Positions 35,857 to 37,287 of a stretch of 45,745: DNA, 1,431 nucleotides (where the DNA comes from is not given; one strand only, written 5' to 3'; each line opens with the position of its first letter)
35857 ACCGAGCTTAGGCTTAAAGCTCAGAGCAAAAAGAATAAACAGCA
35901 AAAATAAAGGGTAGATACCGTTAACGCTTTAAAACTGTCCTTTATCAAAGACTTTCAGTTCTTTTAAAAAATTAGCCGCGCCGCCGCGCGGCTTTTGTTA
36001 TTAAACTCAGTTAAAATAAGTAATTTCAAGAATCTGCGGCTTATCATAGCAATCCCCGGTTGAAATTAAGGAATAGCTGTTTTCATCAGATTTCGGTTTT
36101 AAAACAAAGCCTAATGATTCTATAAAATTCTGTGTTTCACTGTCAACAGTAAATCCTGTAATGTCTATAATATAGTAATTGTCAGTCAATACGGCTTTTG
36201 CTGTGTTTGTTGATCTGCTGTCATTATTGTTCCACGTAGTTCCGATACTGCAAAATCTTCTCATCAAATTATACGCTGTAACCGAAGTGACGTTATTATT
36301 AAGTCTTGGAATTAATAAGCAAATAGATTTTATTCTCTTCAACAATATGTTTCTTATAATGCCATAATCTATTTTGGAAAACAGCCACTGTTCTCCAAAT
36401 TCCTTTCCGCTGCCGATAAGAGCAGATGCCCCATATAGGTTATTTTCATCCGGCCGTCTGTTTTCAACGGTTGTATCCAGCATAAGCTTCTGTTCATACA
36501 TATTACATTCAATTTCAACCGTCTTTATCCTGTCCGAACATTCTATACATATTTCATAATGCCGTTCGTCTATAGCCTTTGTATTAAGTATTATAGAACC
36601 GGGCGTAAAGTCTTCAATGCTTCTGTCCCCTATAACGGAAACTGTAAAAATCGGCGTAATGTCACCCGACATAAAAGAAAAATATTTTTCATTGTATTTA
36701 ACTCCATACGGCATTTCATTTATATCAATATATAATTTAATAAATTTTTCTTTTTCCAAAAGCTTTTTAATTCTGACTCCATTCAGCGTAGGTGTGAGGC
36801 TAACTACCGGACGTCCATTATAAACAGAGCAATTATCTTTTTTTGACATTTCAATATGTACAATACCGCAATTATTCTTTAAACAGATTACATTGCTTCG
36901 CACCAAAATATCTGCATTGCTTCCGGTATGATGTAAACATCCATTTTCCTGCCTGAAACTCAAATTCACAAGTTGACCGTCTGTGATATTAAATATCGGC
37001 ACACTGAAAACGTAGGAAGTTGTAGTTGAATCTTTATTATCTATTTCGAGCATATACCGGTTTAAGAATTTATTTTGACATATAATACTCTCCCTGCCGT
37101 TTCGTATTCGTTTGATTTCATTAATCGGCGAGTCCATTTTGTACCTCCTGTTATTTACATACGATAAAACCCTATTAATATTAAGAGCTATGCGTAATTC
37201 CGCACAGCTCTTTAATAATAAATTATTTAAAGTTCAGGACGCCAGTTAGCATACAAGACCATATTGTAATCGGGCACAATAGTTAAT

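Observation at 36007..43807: A+T-rich, single-strand five-gene accessory island of unassignable function between typA and an amino-acid ABC operon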

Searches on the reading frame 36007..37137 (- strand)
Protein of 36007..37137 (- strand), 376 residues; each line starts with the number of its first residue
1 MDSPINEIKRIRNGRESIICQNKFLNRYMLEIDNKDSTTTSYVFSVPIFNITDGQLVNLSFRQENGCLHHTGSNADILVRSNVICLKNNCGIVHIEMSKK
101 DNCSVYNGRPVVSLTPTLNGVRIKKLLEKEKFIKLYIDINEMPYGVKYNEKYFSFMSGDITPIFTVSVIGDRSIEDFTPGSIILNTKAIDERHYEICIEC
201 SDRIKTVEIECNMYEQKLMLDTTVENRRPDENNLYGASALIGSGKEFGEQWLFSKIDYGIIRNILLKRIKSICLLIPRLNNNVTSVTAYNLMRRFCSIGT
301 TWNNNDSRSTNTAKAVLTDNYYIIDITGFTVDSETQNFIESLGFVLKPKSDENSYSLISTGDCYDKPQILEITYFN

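Call 3: search_protein_families(library=pfam, proteins=[window:36007-37137:-], max_evalue=0.1)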
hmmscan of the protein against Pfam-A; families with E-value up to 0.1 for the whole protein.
window:36007-37137:- (376 aa): 1 family
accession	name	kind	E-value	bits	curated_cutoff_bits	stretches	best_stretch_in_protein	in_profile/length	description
PF24517.2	CBM96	-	0.0015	18.8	26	1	284-369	73-160/164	Carbohydrate-binding module family 96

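Call 4: search_protein_families(library=ncbifam, proteins=[window:36007-37137:-], max_evalue=0.1)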
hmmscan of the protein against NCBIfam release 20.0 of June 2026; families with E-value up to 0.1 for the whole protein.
window:36007-37137:- (376 aa): 1 family
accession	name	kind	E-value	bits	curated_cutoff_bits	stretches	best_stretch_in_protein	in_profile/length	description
NF033679.1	DNRLRE_dom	domain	2.8e-06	27.5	34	1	281-369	67-160/164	DNRLRE domain-containing protein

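Call 5: search_protein_families(library=phrogs, proteins=[window:36007-37137:-], max_evalue=0.1)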
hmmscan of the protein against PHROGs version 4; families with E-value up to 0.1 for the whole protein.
window:36007-37137:- (376 aa): 0 families

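Call 6: search_protein_families(library=padloc, proteins=[window:36007-37137:-], max_evalue=0.1)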
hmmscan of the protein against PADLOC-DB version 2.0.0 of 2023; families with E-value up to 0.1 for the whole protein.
window:36007-37137:- (376 aa): 0 families

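Call 10: search_solved_structures(query=window:36007-37137:-, max_evalue=1)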
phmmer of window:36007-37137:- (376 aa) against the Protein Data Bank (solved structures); distinct sequences matched with E-value up to 1: 0.

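Call 13: find_homologous_proteins(query=window:36007-37137:-)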
Query window:36007-37137:- (376 aa): 141 proteins with E <= 0.001 among 2091 candidates; the best 120 are listed.
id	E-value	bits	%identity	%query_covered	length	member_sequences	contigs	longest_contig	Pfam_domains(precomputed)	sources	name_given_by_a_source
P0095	2.2e-249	844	100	100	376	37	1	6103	-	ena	-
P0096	1.0e-207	707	83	100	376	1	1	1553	-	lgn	-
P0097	2.4e-206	703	81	100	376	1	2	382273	-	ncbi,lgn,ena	-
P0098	1.5e-202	690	81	100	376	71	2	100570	-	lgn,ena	-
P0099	2.2e-60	223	36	99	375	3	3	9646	-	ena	-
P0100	4.2e-59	218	35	99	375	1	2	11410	-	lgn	-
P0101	6.8e-59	218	34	99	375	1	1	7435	-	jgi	-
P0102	7.9e-58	214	35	99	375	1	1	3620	-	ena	-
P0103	1.9e-57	213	35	99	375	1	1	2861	-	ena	-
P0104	3.8e-57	212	33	99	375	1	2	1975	-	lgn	-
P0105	4.0e-57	212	36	99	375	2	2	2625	-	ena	-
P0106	4.8e-57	212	34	99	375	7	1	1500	-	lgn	-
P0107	6.0e-57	211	34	99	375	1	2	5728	-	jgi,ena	jgi:hypothetical protein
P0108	6.3e-57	211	35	94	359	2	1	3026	-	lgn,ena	-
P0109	7.4e-57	211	33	99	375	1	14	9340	-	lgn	-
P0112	1.7e-56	210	34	99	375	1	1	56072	-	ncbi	-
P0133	8.1e-55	204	35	99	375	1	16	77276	-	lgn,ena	-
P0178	6.4e-51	192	33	93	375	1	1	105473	-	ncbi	-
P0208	1.3e-44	171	33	99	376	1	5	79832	-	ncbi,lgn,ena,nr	ncbi:MAG: hypothetical protein IKB41_01800 [Clostridia bacterium]|nr:hypothetical protein [Clostridi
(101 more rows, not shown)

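Call 15: find_encoding_contigs(protein=P0178, flank=10000, max_places=2)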
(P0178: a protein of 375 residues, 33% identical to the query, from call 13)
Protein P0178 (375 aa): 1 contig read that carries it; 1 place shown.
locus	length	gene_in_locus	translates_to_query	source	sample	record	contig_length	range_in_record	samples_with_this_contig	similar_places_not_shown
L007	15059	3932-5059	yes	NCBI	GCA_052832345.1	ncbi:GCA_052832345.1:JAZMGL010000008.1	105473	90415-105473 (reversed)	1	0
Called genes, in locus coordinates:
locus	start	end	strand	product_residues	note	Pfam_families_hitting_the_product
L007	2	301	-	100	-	?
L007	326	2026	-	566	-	PF00395:SLH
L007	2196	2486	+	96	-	-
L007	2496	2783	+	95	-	PF16079:Phage_holin_5_2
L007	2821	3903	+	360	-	PF06826:Asp-Al_Ex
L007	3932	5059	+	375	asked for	-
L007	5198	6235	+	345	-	PF02912:Phe_tRNA-synt_N, PF01409:tRNA-synt_2d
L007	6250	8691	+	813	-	PF01588:tRNA_bind, PF03483:B3_4, PF03484:B5, PF17759:tRNA_synthFbeta, PF03147:FDX-ACB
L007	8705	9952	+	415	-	PF06134:RhaA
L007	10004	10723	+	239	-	PF05116:S6PP (faint), PF08282:Hydrolase_3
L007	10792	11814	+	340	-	PF00389:2-Hacid_dh, PF02826:2-Hacid_dh_C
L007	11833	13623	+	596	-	PF00753:Lactamase_B, PF19583:ODP, PF12724:Flavodoxin_5 (weak), PF01613:Flavin_Reduct, PF21349:RUBY_RBDX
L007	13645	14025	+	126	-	PF01880:Desulfoferrodox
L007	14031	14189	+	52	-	PF00301:Rubredoxin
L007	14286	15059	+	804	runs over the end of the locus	PF14498:Glyco_hyd_65N_2, PF22124:Glyco_hydro_95_cat, PF21307:Glyco_hydro_95_C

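Call 16: find_encoding_contigs(protein=P0208, flank=10000, max_places=2)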
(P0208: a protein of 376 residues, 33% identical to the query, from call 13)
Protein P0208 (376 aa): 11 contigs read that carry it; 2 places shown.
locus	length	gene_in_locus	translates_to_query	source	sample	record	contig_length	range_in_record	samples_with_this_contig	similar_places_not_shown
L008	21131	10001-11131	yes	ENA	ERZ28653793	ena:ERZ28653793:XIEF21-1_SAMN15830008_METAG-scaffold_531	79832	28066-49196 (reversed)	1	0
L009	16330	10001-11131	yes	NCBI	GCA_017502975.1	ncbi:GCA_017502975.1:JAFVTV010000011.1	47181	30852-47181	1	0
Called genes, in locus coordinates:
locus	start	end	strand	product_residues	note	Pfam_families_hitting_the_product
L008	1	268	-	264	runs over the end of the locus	PF01381:HTH_3, PF12844:HTH_19, PF13443:HTH_26, PF13560:HTH_31 (faint), PF00717:Peptidase_S24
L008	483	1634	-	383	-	PF00849:PseudoU_synth_2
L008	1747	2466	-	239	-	PF10105:DUF2344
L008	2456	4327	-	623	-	PF19864:Radical_SAM_N2, PF04055:Radical_SAM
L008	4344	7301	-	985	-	-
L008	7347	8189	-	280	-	PF08032:SpoU_sub_bind, PF00588:SpoU_methylase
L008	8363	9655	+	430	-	PF03952:Enolase_N, PF00113:Enolase_C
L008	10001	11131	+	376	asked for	-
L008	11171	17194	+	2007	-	PF05593:RHS_repeat (faint), PF25023:TEN_YD-shell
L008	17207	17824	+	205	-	-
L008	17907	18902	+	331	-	PF25023:TEN_YD-shell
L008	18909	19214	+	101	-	-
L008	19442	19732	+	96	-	-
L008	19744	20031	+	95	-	PF16079:Phage_holin_5_2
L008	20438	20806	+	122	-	PF08220:HTH_DeoR (weak), PF08279:HTH_11 (weak)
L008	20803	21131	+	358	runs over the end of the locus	PF14907:NTP_transf_5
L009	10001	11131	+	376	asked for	-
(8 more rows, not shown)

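Call 17: find_encoding_contigs(protein=P0133, flank=10000, max_places=2)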
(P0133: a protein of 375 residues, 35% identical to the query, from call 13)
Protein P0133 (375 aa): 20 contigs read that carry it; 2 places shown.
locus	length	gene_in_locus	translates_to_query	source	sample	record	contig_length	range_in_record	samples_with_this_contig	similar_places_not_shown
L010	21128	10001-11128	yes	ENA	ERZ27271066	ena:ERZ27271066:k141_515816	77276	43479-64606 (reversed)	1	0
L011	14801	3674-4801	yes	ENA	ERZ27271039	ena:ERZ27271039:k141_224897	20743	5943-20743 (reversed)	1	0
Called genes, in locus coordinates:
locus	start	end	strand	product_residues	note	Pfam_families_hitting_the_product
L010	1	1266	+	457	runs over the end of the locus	PF00501:AMP-binding, PF13193:AMP-binding_C (weak)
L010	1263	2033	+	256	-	PF01928:CYTH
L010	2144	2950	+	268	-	PF08924:Rv2525c_GlyHyd-like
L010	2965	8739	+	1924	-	PF02368:Big_2, PF02368:Big_2, PF20148:DUF6531, PF25023:TEN_YD-shell, PF05593:RHS_repeat, PF25023:TEN_YD-shell, PF05593:RHS_repeat, PF25023:TEN_YD-shell, +11 more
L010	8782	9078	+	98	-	-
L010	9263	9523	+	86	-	PF13560:HTH_31 (weak), PF01381:HTH_3 (weak), PF12844:HTH_19 (weak)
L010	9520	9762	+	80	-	PF20124:DUF6514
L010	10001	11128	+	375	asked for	-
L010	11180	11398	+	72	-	-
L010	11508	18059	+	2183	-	PF05593:RHS_repeat (faint), PF25023:TEN_YD-shell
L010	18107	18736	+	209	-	PF07791:Imm11 (weak)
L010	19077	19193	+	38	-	-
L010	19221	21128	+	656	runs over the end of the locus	PF25023:TEN_YD-shell (weak), PF05593:RHS_repeat (faint), PF25023:TEN_YD-shell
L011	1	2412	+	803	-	?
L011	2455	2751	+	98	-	-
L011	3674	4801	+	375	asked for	-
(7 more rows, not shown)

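Call 20: search_protein_families(library=ncbifam, proteins=[L008:11171-12970:+, L010:11508-13607:+, L010:2965-8739:+, L008:17207-17824:+, L010:11180-11398:+, L008:19442-19732:+, L008:19744-20031:+], max_evalue=0.01)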
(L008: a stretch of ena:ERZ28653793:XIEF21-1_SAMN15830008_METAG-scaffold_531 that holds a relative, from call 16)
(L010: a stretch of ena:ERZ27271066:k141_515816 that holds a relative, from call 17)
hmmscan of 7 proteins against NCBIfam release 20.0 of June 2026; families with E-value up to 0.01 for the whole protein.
L008:11171-12970:+ (600 aa): 0 families

L010:11508-13607:+ (700 aa): 1 family
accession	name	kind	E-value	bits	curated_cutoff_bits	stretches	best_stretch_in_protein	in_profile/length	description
NF033679.1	DNRLRE_dom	domain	2.7e-09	37.3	34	1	469-605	29-164/164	DNRLRE domain-containing protein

L010:2965-8739:+ (1924 aa): 4 families
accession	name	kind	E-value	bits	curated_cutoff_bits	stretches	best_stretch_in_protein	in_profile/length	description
TIGR01643.1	YD_repeat_2x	repeat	1.3e-105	342.1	15.8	16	1037-1078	1-42/42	YD repeat-containing protein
NF041261.1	RHS_core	equivalog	6.4e-74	249.5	2000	5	1113-1435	424-737/1261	RHS element core protein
TIGR03696.1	Rhs_assc_core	domain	1.3e-16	60.8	32.5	1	1573-1655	1-76/76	RHS repeat-associated core domain-containing protein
NF047840.1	lipo_Ag473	exception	0.0016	19.2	100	1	1680-1769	39-124/136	Ag473 family lipoprotein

L008:17207-17824:+ (205 aa): 0 families

L010:11180-11398:+ (72 aa): 0 families

L008:19442-19732:+ (96 aa): 2 families
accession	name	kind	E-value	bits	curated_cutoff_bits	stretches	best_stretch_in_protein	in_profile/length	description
TIGR04211.1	SH3_and_anchor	equivalog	0.00063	19.4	65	1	8-94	103-187/198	TIGR04211 family SH3 domain-containing protein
NF038218.1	IcmG_DotF_IVB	equivalog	0.0099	15.6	200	0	12-75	123-183/266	type IVB secretion system protein IcmG/DotF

L008:19744-20031:+ (95 aa): 0 families

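Call 25: find_related_loci(query=A1, collection=genome_contigs, flank=10000)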
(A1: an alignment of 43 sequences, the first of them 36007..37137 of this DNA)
Query A1 (376 aa) in genome_contigs; peptide patterns used: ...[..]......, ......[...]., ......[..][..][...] (x = any residue, [..] = any of these).
198 stretches matched a pattern; 124 encode a relative of the query (tblastn E <= 1e-3); the best 80 are kept; 80 distinct loci.
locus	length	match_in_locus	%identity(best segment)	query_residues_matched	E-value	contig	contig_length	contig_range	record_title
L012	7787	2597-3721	35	1-374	9e-66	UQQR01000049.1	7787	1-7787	uncultured Ruminococcaceae bacterium isolate UMGS538 genome assembly, contig: NODE_5537_length_7787_cov_7.672142, whole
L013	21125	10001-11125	33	1-374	6e-66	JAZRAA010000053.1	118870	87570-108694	MAG: Acutalibacteraceae bacterium isolate T1900045150_TC20190144.MAGScoT_cleanbin_000002 SGB_4951_k141_1079293, whole ge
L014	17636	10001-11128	34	1-374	2e-64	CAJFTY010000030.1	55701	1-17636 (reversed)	Candidatus Metaruminococcus caecorum isolate Coassembly_mag_161 genome assembly, contig: MAGpy_11413_min2k_bin_161_fak87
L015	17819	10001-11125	32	1-374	5e-64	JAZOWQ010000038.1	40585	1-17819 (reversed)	MAG: Faecousia sp. isolate T1900045518_YK20190212.MAGScoT_cleanbin_000043 SGB_7640_k141_1588863, whole genome shotgun se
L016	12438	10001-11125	33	1-374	1e-62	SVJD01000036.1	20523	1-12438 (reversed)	MAG: Oscillospiraceae bacterium isolate SIG426 NODE_48757_length_20523_cov_6.972985, whole genome shotgun sequence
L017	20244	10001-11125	34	1-374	3e-62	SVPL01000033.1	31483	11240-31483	MAG: Oscillospiraceae bacterium isolate SIG590 NODE_29708_length_31483_cov_2.824308, whole genome shotgun sequence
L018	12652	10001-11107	34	7-374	3e-62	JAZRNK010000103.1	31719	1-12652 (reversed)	MAG: Acutalibacteraceae bacterium isolate T1900045410_YK20190100.MAGScoT_cleanbin_000014 SGB_7007_k141_3140472, whole ge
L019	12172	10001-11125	33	1-374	3e-61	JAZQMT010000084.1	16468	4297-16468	MAG: Oscillospiraceae bacterium isolate T1900044605_TS20190071.MAGScoT_cleanbin_000008 SGB_727_k141_220148, whole genome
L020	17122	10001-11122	34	1-374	2e-61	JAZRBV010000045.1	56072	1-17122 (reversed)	MAG: Eubacteriales bacterium isolate T1900045124_TC20190118.MAGScoT_cleanbin_000005 SGB_4856_k141_1659763, whole genome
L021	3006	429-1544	33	5-375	7e-62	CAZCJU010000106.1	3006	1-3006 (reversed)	MAG TPA_asm: uncultured Lachnospiraceae bacterium isolate SRP225648_co1_128 genome assembly, contig: NODE_83634_length_3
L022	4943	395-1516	34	1-374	4e-61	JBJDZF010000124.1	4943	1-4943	MAG: Eubacteriales bacterium isolate PUUB15_bin.017 NODE_21382_length_4943_cov_4.546031, whole genome shotgun sequence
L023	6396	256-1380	33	1-374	3e-61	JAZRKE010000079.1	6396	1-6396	MAG: Acutalibacteraceae bacterium isolate T1900045451_YK20190142.MAGScoT_cleanbin_000001 SGB_7176_k141_4031086, whole ge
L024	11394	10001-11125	33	1-374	5e-61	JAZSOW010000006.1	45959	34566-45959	MAG: Acutalibacteraceae bacterium isolate T1900044547_TS20190013.MAGScoT_cleanbin_000048 SGB_158_k141_2833974, whole gen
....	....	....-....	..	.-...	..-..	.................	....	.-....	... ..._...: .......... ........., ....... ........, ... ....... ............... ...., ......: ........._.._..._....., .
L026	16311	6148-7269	33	1-374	7e-60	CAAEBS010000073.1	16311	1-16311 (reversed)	MAG TPA_asm: Clostridia bacterium, isolate HGM12711, WGS project CAAEBS010000000 data, contig: ERS396440_25_k89_96601, w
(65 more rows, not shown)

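Call 30: predict_structure(alignment_id=A1)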
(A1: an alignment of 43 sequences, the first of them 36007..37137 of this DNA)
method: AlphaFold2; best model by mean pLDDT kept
length: 376 residues; sequences in the alignment: 43
mean_pLDDT: 88.2   pTM: 0.90
mean pLDDT of the five models: 88.2, 88.0, 87.5, 87.2, 87.0
residues with pLDDT >= 90: 237; 70-90: 100; 50-70: 39; < 50: 0
segments of 3 or more residues with pLDDT < 50: none
pLDDT, mean of each block of 10 residues (from residue 1): 90 80 78 92 96 93 94 97 95 90 60 94 91 96 93 93 94 76 94 96 92 95 80 83 82 93 93 95 86 65 60 88 95 92 86 83 97 95
secondary structure, 60 per line:
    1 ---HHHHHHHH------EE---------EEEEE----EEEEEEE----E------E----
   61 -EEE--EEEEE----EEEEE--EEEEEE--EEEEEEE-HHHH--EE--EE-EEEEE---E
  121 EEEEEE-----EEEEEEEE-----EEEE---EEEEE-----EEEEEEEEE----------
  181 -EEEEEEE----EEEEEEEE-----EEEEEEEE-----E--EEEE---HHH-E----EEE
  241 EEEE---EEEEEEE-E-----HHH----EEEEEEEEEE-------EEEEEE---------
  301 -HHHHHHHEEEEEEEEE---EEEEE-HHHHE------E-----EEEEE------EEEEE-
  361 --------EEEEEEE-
elements in order: H4-11 E29-33 E38-44 E62-64 E67-71 E76-80 E83-88 E91-97 H99-102 E112-116 E120-126 E132-139 E145-148 E152-156 E162-170 E182-188 E193-200 E206-213 E222-225 E238-244 E248-254 E269-278 E286-291 H302-308 E309-317 E321-325 H327-330 E344-348 E355-359 E369-375
